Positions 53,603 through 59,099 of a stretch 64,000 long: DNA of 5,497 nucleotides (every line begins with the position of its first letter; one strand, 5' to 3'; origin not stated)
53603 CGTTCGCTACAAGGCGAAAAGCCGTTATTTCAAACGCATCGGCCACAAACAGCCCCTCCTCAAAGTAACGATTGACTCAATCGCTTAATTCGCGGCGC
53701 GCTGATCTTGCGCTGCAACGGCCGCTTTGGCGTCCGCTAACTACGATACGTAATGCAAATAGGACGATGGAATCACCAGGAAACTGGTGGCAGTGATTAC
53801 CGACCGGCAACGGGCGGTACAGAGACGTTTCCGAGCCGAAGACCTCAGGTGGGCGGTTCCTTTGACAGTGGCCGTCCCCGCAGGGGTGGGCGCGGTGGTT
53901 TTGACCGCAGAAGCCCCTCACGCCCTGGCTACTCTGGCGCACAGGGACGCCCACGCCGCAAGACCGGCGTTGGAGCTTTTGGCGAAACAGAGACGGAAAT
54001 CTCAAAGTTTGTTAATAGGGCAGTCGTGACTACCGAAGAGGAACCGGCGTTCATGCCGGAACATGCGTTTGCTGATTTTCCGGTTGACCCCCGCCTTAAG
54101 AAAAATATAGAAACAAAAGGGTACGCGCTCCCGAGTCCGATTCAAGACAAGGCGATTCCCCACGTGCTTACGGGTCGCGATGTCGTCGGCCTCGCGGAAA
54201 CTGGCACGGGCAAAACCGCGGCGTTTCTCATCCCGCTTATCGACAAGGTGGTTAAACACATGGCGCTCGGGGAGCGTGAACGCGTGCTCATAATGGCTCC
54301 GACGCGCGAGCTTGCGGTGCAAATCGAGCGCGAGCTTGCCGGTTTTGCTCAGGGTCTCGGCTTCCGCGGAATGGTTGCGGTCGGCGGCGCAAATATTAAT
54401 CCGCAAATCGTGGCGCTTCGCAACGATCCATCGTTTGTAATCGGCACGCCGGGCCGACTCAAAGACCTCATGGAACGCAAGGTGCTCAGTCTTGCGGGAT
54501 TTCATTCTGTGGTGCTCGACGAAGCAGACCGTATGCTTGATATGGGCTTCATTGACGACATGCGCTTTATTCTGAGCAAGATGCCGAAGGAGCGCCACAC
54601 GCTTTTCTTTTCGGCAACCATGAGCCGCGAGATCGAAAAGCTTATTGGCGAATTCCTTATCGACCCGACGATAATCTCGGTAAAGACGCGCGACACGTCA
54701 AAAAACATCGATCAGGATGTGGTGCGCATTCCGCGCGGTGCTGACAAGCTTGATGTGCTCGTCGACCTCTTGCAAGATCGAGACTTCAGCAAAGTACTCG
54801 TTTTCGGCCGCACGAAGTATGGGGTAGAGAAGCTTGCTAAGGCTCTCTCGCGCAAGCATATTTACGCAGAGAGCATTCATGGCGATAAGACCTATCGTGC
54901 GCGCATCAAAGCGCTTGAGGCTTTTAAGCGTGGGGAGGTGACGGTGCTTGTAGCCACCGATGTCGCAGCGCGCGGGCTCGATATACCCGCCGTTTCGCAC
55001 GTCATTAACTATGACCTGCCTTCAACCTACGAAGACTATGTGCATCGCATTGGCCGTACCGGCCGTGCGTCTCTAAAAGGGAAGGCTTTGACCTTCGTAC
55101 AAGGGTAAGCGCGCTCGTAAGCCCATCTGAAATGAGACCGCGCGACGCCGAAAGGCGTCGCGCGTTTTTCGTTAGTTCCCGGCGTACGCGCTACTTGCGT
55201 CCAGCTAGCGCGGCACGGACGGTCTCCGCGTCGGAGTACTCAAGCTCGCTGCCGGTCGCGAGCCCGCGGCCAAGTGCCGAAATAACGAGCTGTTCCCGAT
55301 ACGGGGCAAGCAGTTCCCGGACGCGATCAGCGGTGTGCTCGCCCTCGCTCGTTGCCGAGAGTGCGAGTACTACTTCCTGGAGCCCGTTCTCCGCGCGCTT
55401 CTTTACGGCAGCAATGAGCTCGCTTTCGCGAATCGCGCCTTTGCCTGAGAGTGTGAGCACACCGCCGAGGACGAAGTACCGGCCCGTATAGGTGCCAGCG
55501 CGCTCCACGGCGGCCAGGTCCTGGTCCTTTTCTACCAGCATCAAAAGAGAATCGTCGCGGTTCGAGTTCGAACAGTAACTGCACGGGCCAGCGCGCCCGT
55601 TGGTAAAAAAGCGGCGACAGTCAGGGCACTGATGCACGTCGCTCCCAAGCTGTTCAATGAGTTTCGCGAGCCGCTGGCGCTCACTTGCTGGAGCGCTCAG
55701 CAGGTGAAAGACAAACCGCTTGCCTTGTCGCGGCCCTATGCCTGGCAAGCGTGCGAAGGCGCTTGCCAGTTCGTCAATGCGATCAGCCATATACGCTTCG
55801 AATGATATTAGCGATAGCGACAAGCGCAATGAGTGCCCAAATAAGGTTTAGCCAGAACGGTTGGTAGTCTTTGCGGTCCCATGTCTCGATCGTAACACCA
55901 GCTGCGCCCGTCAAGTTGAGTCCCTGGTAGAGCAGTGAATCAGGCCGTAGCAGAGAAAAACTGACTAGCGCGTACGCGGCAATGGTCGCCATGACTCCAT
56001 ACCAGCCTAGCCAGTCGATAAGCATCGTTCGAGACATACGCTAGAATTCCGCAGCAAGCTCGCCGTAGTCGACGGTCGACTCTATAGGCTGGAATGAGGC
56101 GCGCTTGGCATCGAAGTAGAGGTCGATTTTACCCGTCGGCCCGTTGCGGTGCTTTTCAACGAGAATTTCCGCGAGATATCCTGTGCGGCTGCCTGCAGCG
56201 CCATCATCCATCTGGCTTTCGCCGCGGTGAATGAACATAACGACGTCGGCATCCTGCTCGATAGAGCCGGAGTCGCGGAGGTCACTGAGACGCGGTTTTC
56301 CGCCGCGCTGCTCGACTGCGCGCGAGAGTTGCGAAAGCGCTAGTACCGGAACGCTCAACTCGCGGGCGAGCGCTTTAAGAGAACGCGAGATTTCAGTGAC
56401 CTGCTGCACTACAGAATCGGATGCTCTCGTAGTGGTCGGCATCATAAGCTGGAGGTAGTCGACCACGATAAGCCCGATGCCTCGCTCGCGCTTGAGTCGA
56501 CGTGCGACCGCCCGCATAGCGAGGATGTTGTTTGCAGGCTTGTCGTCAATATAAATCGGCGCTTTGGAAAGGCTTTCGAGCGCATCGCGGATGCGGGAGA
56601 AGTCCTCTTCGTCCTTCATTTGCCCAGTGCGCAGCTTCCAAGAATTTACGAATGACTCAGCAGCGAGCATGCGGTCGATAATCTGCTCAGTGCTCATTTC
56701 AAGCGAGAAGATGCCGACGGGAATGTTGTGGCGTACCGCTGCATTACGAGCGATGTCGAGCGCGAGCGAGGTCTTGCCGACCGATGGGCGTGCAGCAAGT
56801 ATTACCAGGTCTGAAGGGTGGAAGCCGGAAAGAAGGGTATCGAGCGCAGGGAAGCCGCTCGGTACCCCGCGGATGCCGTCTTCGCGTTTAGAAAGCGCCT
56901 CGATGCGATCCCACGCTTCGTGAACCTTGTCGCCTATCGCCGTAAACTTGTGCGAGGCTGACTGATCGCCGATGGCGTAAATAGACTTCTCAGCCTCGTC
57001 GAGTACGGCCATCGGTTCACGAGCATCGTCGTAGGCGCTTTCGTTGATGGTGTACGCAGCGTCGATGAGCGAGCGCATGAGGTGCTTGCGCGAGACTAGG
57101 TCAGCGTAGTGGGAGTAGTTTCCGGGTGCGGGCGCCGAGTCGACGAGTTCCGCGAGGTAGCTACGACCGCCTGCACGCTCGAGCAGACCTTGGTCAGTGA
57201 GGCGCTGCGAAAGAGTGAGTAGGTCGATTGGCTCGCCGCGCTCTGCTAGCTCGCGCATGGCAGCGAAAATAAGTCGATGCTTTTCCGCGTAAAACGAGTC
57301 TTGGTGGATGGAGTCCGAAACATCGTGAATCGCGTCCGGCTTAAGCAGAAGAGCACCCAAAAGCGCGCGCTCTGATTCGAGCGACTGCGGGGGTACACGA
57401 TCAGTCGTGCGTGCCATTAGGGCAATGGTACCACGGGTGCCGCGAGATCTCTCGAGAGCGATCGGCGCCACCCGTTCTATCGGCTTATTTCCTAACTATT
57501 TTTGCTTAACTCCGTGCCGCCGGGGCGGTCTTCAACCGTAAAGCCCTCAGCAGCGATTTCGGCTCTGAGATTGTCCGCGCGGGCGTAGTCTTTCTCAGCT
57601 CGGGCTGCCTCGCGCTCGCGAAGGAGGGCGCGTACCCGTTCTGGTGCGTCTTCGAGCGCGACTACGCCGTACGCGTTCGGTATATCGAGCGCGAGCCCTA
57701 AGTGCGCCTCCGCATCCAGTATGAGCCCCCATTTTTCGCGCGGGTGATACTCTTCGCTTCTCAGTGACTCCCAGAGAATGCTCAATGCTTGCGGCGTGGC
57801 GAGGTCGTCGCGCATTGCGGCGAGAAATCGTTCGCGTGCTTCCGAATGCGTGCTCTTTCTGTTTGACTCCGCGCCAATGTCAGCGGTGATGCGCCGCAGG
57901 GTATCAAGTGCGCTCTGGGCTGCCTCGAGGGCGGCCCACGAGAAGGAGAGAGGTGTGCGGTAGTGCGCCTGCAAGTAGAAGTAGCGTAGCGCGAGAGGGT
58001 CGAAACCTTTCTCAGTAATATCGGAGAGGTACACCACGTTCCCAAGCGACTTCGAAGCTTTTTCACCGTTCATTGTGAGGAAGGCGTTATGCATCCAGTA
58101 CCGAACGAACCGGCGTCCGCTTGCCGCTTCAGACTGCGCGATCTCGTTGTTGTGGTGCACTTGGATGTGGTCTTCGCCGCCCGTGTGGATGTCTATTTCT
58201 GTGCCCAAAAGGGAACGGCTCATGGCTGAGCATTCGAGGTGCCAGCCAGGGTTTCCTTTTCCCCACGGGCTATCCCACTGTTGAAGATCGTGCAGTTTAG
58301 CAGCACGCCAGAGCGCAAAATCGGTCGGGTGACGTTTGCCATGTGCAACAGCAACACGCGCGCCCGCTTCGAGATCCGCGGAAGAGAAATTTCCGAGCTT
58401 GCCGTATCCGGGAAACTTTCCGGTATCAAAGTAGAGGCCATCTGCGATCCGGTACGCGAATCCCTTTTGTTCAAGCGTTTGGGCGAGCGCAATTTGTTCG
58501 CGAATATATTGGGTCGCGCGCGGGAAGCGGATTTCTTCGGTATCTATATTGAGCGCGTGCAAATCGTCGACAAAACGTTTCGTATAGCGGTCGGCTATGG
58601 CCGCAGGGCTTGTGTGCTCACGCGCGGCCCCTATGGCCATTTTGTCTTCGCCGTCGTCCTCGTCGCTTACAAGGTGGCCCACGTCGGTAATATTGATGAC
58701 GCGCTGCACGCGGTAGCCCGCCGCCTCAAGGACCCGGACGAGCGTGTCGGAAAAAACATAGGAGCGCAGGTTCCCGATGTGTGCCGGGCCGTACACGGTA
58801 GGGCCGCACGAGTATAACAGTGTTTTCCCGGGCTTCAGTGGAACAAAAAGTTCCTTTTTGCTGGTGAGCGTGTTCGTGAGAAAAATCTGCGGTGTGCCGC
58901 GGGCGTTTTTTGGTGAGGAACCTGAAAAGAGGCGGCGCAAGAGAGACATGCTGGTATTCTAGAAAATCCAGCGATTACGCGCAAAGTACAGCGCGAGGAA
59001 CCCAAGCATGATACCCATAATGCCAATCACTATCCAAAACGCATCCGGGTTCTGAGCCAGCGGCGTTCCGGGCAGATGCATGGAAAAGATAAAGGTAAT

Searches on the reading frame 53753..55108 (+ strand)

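Call 49: search_protein_families(library=pfam, proteins=[window:53753-55108:+], max_evalue=0.001)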
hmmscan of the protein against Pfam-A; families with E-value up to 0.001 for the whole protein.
window:53753-55108:+ (451 aa): 4 families
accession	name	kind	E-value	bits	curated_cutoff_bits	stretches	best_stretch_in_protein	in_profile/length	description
PF00270.35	DEAD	-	9.5e-46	156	26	1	128-296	1-166/167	DEAD/DEAH box helicase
PF00271.37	Helicase_C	-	3.9e-32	111.2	23.5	1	331-439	1-109/110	Helicase conserved C-terminal domain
PF04851.21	ResIII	-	1.3e-05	25.6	22.5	1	148-292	30-164/164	Type III restriction enzyme, res subunit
PF16203.11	ERCC3_RAD25_C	-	3e-05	23.9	27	1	334-439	50-151/248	ERCC3/RAD25/XPB C-terminal helicase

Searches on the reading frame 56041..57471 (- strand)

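Call 49: search_protein_families(library=pfam, proteins=[window:56041-57471:-], max_evalue=0.001)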
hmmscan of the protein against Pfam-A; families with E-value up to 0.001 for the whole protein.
window:56041-57471:- (476 aa): 4 families
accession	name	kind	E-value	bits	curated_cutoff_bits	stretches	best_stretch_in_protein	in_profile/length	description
PF03796.21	DnaB_C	-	9.6e-98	327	27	1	202-461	1-254/255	DnaB-like helicase C terminal domain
PF00772.26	DnaB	-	4.2e-33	113.9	23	1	27-127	2-102/103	DnaB-like helicase N terminal domain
PF13481.12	AAA_25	-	2e-12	47.6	27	1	201-381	13-189/195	AAA domain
PF13191.12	AAA_16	-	0.0002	22.3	32.6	0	221-357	25-151/167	AAA ATPase domain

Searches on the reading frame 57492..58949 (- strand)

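Call 49: search_protein_families(library=pfam, proteins=[window:57492-58949:-], max_evalue=0.001)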
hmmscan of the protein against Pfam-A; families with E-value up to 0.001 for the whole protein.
window:57492-58949:- (485 aa): 7 families
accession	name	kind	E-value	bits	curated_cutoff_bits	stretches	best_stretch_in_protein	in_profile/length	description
PF01406.26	tRNA-synt_1e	-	6.9e-95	318.3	27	1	35-345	2-300/301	tRNA synthetases class I (C) catalytic domain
PF09334.17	tRNA-synt_1g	-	1.7e-14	53.8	20.1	2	264-341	294-371/391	tRNA synthetases class I (M)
PF23493.1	CysS_C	-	3e-09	37.3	23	1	434-478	3-47/51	Cysteinyl-tRNA ligase anticodon binding domain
PF01921.24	tRNA-synt_1f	-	9.3e-08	31.8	27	0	252-362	235-342/360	tRNA synthetases class I (K)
PF00750.26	tRNA-synt_1d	-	2.5e-05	23.9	23.3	1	48-91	27-70/349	tRNA synthetases class I (R), catalytic domain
PF00133.28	tRNA-synt_1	-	0.00016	21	22.7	0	281-331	359-408/414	tRNA synthetases class I (I, L, M and V)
PF09190.17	DALR_2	-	0.00065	20.6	22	0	374-394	1-21/57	DALR domain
